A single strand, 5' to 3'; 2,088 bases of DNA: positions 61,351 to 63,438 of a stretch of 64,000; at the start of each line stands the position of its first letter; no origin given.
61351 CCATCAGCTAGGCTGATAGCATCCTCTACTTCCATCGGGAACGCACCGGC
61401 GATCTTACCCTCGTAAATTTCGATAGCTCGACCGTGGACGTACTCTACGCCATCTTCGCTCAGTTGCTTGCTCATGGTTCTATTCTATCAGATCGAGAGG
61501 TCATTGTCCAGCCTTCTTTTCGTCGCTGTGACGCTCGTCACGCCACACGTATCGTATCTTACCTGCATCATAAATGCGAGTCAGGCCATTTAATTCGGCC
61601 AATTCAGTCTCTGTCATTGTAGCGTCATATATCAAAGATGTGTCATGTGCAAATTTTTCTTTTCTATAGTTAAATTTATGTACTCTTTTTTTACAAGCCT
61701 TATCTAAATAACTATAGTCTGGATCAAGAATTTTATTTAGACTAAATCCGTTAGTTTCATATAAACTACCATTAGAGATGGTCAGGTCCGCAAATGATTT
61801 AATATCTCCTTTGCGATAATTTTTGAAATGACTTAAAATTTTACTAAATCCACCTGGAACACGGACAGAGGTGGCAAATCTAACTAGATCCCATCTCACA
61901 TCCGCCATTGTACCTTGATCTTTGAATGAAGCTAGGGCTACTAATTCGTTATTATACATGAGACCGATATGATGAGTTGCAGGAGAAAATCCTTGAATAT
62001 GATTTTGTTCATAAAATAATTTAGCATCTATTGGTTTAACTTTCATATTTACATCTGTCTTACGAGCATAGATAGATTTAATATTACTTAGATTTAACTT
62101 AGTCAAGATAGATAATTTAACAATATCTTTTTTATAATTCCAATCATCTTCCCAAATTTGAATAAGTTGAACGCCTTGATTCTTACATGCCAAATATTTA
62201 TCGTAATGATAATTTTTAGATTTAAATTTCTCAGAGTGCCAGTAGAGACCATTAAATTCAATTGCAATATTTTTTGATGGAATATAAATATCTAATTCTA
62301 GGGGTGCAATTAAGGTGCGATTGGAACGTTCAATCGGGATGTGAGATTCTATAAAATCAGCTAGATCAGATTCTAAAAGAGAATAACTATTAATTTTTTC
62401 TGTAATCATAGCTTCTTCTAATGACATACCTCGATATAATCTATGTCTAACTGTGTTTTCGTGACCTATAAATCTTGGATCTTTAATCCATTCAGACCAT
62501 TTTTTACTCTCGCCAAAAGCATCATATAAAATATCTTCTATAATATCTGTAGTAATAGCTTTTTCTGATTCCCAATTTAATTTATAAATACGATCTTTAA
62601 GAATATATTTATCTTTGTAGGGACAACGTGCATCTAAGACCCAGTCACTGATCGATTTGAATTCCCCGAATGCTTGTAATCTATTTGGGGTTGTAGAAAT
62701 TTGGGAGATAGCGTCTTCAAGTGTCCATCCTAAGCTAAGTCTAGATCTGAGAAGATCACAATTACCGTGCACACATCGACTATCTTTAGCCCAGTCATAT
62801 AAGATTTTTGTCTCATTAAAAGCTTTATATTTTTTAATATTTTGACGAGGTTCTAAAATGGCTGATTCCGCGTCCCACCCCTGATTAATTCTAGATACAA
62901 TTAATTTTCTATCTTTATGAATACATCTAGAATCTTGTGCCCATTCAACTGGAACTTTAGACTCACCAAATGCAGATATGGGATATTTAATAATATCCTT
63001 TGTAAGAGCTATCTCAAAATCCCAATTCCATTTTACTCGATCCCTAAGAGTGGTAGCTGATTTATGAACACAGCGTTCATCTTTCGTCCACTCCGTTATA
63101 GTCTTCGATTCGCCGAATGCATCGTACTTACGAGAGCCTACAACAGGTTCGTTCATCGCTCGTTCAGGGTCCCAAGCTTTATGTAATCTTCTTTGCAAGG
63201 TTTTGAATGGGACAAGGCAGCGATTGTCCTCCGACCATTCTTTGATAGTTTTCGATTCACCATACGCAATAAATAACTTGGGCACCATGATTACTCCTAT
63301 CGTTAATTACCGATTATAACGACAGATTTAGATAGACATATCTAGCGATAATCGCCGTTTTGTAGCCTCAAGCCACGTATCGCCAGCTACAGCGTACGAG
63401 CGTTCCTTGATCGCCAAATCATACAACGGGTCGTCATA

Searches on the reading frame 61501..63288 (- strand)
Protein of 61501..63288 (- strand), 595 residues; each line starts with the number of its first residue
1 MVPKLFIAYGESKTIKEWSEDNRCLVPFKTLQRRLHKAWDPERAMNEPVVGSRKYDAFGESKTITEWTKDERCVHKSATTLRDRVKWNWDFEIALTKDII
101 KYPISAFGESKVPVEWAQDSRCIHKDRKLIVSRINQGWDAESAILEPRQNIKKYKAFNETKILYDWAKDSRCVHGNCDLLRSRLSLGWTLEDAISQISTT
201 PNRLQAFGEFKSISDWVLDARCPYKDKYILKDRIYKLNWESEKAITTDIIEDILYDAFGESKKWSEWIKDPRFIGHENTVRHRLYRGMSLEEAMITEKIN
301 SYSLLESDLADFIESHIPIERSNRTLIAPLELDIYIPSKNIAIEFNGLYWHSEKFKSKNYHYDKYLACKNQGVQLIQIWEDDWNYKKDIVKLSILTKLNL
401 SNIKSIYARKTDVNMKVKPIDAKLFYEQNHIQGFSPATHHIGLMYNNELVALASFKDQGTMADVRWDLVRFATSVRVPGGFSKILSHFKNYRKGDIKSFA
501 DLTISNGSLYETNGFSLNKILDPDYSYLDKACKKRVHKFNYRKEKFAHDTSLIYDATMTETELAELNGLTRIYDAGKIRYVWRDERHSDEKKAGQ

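Call 43: search_protein_families(library=phrogs, proteins=[window:61501-63288:-], max_evalue=0.00001)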
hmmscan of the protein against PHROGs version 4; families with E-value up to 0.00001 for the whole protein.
window:61501-63288:- (595 aa): 6 families
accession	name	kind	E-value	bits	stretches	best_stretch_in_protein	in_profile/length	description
phrog_3339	-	DNA, RNA and nucleotide metabolism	2.2e-99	334.9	1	291-583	240-534/536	homing endonuclease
phrog_559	-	DNA, RNA and nucleotide metabolism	9e-73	247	1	298-586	302-603/607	HNH endonuclease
phrog_29804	-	unknown function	2.9e-35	123.2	1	316-581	263-529/534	-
phrog_1065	-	unknown function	1.8e-24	87.7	2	229-304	26-98/192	-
phrog_3377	-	DNA, RNA and nucleotide metabolism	4.1e-16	60.4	1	10-98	104-188/196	HNH endonuclease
phrog_3190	-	unknown function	7.6e-08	33.8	0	255-301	88-133/169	-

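Call 71: search_protein_families(library=pfam, max_evalue=0.01, proteins=[window:61501-63285:-])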
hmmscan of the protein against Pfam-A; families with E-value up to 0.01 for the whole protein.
window:61501-63285:- (594 aa): 1 family
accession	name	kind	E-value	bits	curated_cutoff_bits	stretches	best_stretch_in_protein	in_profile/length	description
PF18741.7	MTES_1575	-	0.0076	16.7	38.2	0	331-394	27-93/96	REase_MTES_1575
